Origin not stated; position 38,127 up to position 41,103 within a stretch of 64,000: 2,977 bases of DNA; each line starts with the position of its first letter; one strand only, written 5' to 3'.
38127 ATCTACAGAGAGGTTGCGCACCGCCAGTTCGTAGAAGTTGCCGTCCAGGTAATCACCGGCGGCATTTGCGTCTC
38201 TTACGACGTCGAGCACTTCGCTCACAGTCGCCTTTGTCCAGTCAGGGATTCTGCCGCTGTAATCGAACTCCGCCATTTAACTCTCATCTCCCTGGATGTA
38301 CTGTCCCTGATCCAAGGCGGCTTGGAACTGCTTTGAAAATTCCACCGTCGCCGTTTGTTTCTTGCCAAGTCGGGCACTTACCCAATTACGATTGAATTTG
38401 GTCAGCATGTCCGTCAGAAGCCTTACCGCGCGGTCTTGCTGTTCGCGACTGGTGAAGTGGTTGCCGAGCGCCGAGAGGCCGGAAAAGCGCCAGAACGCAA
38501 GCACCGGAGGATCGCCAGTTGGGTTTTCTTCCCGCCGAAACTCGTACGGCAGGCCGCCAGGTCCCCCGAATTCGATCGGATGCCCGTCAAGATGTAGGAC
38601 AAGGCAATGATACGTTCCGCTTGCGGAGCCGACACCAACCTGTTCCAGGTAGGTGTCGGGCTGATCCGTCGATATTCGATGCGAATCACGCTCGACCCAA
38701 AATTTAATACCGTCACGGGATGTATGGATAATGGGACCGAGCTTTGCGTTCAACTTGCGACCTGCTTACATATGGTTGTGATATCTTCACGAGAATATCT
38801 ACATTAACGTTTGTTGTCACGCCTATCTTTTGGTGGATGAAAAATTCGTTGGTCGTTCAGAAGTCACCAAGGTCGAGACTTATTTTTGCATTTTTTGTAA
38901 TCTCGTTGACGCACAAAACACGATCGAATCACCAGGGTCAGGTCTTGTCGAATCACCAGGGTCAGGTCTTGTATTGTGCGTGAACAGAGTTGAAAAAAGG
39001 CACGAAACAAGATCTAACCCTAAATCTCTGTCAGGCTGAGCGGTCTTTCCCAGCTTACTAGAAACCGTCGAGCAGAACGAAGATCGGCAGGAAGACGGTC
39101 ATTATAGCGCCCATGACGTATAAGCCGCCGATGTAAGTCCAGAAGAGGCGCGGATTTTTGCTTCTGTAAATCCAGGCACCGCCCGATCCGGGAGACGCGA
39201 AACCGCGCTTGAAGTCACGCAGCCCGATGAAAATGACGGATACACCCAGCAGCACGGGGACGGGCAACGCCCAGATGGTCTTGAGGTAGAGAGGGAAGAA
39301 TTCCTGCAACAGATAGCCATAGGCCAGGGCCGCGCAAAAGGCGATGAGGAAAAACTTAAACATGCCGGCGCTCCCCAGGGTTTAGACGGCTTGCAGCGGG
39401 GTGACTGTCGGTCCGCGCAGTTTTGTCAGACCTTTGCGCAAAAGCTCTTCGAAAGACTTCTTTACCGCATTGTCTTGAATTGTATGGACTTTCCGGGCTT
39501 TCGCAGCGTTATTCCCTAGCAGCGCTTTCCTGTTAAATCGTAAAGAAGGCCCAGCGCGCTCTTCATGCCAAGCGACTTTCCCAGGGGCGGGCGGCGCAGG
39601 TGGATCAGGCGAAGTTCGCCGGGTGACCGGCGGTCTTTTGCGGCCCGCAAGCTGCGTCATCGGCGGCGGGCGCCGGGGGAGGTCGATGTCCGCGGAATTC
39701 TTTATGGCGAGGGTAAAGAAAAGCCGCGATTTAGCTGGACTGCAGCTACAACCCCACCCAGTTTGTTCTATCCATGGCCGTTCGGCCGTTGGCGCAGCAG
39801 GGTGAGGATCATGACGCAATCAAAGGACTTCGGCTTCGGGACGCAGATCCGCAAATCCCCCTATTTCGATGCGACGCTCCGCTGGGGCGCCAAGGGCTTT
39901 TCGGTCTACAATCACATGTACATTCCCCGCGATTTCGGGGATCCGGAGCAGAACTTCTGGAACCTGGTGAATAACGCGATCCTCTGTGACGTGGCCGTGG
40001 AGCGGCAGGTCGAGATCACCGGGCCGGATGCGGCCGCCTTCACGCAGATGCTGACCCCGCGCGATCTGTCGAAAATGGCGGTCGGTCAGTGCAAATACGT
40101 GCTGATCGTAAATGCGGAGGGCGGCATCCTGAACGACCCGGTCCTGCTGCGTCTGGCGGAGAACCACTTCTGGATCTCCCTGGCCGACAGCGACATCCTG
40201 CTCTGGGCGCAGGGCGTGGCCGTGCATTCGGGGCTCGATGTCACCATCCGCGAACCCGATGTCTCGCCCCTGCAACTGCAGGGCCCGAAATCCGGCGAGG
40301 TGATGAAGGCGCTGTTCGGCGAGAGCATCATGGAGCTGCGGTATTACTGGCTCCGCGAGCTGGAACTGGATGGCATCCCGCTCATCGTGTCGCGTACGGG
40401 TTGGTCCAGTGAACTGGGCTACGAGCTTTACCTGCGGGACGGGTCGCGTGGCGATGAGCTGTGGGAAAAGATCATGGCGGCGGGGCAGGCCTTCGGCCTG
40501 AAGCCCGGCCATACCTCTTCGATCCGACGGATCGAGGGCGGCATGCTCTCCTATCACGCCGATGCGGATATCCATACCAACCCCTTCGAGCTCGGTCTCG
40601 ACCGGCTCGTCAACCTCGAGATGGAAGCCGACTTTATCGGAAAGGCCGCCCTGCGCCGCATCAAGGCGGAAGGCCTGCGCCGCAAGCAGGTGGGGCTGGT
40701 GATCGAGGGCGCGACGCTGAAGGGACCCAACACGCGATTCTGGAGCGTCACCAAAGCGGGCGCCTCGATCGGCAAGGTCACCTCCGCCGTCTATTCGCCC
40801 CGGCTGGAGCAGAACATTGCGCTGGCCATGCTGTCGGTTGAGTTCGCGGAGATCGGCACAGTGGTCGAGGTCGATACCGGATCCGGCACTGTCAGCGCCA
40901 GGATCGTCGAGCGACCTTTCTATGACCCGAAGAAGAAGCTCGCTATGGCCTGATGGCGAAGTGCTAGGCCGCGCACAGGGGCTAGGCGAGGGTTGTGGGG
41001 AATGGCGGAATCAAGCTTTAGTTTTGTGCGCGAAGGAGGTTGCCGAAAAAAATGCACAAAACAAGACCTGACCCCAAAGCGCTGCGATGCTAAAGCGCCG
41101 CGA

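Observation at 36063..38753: Hint-domain, glycine-zipper polymorphic-toxin-like protein with a coupled 158-aa partner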

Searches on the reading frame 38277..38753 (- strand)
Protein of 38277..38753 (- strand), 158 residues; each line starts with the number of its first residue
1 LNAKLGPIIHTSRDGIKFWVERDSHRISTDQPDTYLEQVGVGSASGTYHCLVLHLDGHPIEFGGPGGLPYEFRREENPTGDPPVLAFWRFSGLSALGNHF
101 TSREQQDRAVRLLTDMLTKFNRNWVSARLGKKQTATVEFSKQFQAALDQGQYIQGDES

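Call 3: search_protein_families(library=pfam, proteins=[window:38277-38753:-], max_evalue=1)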
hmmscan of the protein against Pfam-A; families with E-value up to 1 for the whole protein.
window:38277-38753:- (158 aa): 1 family
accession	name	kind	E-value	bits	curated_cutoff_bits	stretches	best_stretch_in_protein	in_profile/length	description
PF09545.15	RE_AccI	-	0.054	12.9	22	1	95-135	34-74/366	AccI restriction endonuclease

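Call 4: search_protein_families(library=ncbifam, proteins=[window:38277-38753:-], max_evalue=1)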
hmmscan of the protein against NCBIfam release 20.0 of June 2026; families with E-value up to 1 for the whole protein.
window:38277-38753:- (158 aa): 0 families

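Call 12: search_protein_families(library=phrogs, proteins=[window:38277-38753:-], max_evalue=1)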
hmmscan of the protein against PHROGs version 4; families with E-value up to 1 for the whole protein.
window:38277-38753:- (158 aa): 0 families

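Call 13: search_protein_families(library=padloc, proteins=[window:38277-38753:-], max_evalue=1)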
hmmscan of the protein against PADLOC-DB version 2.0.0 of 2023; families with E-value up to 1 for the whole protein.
window:38277-38753:- (158 aa): 0 families

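Call 64: list_cluster_members(proteins=[P0001, window:38280-38753:-, window:39061-39363:-, window:33655-33957:-])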
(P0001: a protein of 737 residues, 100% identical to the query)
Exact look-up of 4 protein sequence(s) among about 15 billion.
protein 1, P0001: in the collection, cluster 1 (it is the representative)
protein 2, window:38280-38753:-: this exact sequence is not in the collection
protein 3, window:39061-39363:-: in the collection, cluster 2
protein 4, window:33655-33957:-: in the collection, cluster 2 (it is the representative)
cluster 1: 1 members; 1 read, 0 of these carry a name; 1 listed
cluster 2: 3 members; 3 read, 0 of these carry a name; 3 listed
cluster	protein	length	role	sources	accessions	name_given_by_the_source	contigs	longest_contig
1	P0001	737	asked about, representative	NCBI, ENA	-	-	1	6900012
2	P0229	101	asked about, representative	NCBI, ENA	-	-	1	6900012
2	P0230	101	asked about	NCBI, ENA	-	-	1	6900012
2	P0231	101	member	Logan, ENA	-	-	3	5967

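Call 77: search_dna_similar(query=window:38280-38753:-, collection=plasmids, mode=protein, max_evalue=0.1)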
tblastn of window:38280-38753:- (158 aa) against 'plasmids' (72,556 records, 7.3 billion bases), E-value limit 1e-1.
No match.

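Call 101: search_solved_structures(query=A8, max_evalue=10, show_alignments=1)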
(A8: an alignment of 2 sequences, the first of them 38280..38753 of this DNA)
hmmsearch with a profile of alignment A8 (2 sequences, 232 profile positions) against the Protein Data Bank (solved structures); distinct sequences matched with E-value up to 10: 1.
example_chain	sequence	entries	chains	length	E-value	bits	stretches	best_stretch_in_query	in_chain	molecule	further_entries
9vtp_A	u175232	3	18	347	0.017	17.7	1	127-201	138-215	Type I-F CRISPR-associated protein Csy3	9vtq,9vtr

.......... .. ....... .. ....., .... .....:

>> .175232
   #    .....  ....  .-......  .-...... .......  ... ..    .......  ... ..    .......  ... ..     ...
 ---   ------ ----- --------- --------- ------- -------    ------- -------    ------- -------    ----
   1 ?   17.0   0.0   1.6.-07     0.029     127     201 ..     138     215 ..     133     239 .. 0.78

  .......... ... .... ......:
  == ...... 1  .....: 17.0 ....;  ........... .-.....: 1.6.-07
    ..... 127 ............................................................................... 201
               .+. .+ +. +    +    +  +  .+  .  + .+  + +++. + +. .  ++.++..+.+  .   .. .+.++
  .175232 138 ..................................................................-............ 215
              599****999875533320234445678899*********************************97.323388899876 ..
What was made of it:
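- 38277..38753 (-): 158-aa ORF (TTG start), abutting the toxin gene (TAA|ATG); candidate cognate immunity protein for the ARC-like head. No Pfam, PADLOC or PDB match (calls 3, 13, 101).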

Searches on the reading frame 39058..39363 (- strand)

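Call 3: search_protein_families(library=pfam, proteins=[window:39058-39363:-], max_evalue=1)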
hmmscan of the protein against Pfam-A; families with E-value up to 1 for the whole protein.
window:39058-39363:- (101 aa): 3 families
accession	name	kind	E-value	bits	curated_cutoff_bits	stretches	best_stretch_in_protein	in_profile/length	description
PF10808.13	DUF2542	-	0.00066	20.6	25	1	64-97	44-76/79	Protein of unknown function (DUF2542)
PF24095.1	DUF7378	-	0.046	14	27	1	3-41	25-62/144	Domain of unknown function (DUF7378)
PF15220.11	HILPDA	-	0.26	11.9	27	0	77-96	3-21/63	Hypoxia-inducible lipid droplet-associated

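Call 4: search_protein_families(library=ncbifam, proteins=[window:39058-39363:-], max_evalue=1)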
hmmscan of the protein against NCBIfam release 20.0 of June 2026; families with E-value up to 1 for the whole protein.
window:39058-39363:- (101 aa): 0 families

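Call 12: search_protein_families(library=phrogs, proteins=[window:39058-39363:-], max_evalue=1)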
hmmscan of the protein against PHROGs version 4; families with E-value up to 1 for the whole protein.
window:39058-39363:- (101 aa): 0 families

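Call 13: search_protein_families(library=padloc, proteins=[window:39058-39363:-], max_evalue=1)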
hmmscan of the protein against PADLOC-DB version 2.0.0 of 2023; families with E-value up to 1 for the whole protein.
window:39058-39363:- (101 aa): 0 families

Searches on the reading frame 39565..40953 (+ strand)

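Call 16: search_protein_families(library=pfam, proteins=[window:39565-40953:+], max_evalue=0.001)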
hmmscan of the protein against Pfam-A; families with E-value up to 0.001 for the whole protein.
window:39565-40953:+ (462 aa): 2 families
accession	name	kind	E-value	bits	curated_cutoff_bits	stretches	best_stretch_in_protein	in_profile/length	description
PF01571.26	GCV_T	-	3.3e-41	141.7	25.6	1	116-347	16-254/255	Aminomethyltransferase folate-binding domain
PF08669.17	GCV_T_C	-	1.6e-20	73.2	25.9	1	373-454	1-80/80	Glycine cleavage T-protein C-terminal barrel domain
